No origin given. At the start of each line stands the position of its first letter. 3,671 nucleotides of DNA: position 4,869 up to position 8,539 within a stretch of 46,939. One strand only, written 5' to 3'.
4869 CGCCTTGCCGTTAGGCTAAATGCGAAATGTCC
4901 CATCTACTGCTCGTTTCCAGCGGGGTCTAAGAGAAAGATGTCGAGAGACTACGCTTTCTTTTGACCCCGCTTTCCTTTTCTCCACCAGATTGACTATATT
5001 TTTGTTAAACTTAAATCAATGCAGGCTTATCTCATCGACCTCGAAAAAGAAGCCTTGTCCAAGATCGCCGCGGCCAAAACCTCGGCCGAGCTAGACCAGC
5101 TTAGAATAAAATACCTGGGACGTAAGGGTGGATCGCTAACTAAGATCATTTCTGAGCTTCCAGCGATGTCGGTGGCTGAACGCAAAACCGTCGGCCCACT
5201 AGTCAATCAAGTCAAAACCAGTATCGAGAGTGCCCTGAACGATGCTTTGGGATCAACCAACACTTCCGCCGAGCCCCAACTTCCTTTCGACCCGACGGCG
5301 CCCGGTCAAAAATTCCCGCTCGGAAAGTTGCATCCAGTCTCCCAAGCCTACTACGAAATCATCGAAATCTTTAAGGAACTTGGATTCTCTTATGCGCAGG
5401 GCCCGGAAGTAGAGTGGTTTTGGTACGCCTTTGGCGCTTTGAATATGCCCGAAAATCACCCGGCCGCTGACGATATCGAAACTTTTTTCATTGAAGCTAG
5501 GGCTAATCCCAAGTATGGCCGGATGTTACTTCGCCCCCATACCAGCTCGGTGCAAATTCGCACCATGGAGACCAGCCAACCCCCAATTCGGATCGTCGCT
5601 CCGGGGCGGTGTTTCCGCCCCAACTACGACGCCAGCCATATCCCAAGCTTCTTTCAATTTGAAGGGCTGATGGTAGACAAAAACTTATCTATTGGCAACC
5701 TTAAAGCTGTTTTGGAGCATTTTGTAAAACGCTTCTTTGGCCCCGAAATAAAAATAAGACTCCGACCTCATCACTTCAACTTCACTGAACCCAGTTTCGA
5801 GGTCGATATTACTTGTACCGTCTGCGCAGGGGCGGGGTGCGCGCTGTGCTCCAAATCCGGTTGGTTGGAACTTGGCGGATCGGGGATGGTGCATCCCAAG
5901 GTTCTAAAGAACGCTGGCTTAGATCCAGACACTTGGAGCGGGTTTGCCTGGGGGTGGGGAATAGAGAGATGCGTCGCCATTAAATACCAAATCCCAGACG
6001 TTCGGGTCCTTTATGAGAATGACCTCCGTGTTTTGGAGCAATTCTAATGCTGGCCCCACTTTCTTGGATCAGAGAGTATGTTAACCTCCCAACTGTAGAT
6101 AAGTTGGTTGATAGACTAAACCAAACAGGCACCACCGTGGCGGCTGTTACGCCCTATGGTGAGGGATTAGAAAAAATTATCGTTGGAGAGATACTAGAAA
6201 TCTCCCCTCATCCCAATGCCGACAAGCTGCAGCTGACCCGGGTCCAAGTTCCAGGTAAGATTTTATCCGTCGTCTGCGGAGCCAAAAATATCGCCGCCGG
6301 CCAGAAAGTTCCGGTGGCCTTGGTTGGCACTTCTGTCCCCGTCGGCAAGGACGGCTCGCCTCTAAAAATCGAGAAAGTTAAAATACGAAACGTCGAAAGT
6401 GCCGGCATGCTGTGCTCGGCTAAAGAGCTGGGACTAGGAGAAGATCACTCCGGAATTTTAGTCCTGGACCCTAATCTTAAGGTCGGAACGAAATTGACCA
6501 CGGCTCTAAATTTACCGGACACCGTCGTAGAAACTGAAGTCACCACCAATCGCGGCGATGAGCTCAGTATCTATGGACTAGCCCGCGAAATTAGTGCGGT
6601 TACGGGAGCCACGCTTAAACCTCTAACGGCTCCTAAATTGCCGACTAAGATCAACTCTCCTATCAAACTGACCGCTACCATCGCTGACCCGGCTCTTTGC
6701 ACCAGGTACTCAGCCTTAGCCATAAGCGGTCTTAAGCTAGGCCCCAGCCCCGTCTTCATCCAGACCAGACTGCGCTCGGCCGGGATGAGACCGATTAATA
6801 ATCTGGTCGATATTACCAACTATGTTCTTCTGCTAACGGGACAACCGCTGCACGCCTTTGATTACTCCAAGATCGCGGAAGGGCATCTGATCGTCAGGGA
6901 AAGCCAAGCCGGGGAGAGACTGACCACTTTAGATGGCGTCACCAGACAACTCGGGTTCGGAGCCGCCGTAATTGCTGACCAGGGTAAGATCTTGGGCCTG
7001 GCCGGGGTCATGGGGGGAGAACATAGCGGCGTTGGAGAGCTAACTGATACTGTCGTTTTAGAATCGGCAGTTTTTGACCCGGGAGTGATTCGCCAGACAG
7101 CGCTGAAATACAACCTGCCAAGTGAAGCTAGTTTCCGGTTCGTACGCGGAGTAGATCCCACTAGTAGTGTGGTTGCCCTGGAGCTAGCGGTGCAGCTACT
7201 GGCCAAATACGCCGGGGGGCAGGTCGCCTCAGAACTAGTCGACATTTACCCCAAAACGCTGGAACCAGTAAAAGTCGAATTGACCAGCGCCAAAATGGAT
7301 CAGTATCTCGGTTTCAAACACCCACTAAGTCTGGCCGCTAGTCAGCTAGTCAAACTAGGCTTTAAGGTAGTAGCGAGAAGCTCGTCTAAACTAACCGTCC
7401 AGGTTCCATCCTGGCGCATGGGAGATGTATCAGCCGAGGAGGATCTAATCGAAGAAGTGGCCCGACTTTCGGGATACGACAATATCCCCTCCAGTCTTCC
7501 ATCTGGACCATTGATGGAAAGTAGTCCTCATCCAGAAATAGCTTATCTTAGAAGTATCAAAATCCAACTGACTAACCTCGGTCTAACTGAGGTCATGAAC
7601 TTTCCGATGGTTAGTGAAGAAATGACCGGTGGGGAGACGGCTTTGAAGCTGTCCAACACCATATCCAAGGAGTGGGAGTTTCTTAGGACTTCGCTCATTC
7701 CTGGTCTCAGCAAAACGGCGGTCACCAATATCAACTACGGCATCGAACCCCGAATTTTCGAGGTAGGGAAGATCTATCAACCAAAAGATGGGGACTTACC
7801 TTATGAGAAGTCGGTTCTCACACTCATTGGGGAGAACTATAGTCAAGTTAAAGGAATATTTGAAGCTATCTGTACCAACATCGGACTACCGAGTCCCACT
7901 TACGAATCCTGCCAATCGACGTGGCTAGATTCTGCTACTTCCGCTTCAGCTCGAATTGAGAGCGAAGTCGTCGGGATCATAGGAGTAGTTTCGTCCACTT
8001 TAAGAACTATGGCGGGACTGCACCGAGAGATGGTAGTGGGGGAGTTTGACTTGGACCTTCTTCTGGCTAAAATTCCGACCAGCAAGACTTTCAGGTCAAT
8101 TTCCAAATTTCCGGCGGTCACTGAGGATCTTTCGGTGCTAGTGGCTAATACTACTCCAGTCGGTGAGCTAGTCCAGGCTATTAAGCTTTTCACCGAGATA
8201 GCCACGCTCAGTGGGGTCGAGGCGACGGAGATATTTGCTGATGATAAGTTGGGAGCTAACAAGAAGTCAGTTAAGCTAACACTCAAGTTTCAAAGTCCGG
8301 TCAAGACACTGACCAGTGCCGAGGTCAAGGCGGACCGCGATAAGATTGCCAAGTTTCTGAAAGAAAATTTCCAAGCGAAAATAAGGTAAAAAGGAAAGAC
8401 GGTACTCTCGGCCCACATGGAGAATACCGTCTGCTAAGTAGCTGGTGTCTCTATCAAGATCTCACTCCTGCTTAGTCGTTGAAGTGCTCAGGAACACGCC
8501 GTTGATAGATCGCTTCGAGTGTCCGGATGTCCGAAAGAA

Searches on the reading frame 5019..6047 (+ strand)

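Call 29: search_protein_families(library=pfam, proteins=[window:5019-6047:+], max_evalue=0.00001)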
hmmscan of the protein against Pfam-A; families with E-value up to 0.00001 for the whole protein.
window:5019-6047:+ (342 aa): 2 families
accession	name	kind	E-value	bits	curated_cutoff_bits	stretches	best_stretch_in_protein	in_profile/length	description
PF01409.25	tRNA-synt_2d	-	5.8e-86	288.4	19.8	1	90-342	2-246/246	tRNA synthetases class II core domain (F)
PF02912.23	Phe_tRNA-synt_N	-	1.3e-14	54.3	22.3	1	21-76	2-56/69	Aminoacyl tRNA synthetase class II, N-terminal domain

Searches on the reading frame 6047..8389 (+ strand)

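Call 29: search_protein_families(library=pfam, proteins=[window:6047-8389:+], max_evalue=0.00001)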
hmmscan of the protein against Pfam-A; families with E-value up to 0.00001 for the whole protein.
window:6047-8389:+ (780 aa): 5 families
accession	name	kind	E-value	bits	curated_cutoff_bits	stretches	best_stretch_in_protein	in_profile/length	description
PF03483.22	B3_4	-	4.8e-59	199.3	29.3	1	218-390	2-174/174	B3/4 domain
PF17759.6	tRNA_synthFbeta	-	1.3e-30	106.9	22.4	1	480-669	1-214/214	Phenylalanyl tRNA synthetase beta chain CLM domain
PF03147.19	FDX-ACB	-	4.5e-18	65.9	31.1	1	686-780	1-94/94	Ferredoxin-fold anticodon binding domain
PF01588.26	tRNA_bind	-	2.1e-17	63.4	27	1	44-149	1-96/96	Putative tRNA binding domain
PF03484.21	B5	-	5e-15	55.9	28.6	1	410-477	1-67/67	tRNA synthetase B5 domain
